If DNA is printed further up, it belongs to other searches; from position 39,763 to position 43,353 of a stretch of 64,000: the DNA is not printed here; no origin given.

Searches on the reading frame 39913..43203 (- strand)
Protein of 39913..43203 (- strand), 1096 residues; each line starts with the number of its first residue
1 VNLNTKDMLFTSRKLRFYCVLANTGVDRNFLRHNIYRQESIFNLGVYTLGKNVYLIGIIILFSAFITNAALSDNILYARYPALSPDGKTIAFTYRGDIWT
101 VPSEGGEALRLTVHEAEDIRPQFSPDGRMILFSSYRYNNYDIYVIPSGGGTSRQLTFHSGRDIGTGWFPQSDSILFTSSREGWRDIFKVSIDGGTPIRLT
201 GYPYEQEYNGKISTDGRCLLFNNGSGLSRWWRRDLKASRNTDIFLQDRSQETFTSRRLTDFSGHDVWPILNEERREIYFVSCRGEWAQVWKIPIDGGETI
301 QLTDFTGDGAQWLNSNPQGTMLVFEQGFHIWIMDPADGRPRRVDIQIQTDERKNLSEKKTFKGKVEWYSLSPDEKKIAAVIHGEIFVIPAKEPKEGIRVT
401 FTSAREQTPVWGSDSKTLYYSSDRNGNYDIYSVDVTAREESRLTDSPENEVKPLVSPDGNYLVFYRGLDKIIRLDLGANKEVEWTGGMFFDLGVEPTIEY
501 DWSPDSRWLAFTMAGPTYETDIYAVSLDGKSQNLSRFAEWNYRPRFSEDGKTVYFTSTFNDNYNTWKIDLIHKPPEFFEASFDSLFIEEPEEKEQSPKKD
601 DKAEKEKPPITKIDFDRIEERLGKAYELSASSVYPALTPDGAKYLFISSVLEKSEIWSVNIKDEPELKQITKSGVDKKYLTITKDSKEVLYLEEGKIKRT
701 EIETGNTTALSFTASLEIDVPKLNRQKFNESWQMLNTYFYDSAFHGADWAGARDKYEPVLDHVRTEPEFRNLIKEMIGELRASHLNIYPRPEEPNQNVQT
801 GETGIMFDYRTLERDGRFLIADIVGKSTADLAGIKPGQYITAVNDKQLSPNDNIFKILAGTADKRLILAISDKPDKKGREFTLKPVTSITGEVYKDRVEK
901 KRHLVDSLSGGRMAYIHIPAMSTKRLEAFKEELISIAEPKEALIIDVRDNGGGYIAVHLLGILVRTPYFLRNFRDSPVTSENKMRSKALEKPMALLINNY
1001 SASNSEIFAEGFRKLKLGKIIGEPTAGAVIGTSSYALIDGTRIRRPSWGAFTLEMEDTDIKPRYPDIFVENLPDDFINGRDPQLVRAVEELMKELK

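Call 105: search_protein_families(library=pfam, proteins=[window:39913-43203:-], max_evalue=0.00001)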
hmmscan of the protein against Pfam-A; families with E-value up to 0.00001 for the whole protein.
window:39913-43203:- (1096 aa): 4 families
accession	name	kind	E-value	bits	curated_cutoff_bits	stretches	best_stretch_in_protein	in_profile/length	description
PF07676.18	PD40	-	2.4e-39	132.9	20.9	2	398-432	3-38/38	WD40-like Beta Propeller Repeat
PF03572.23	Peptidase_S41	-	2.8e-23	82.8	24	1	913-1058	2-154/165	Peptidase family S41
PF14684.11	Tricorn_C1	-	1.7e-16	60.3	24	1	725-778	6-59/59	Tricorn protease C1 domain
PF00930.27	DPPIV_N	-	4.6e-15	55.6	22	0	78-117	45-84/354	Dipeptidyl peptidase IV (DPP IV) N-terminal region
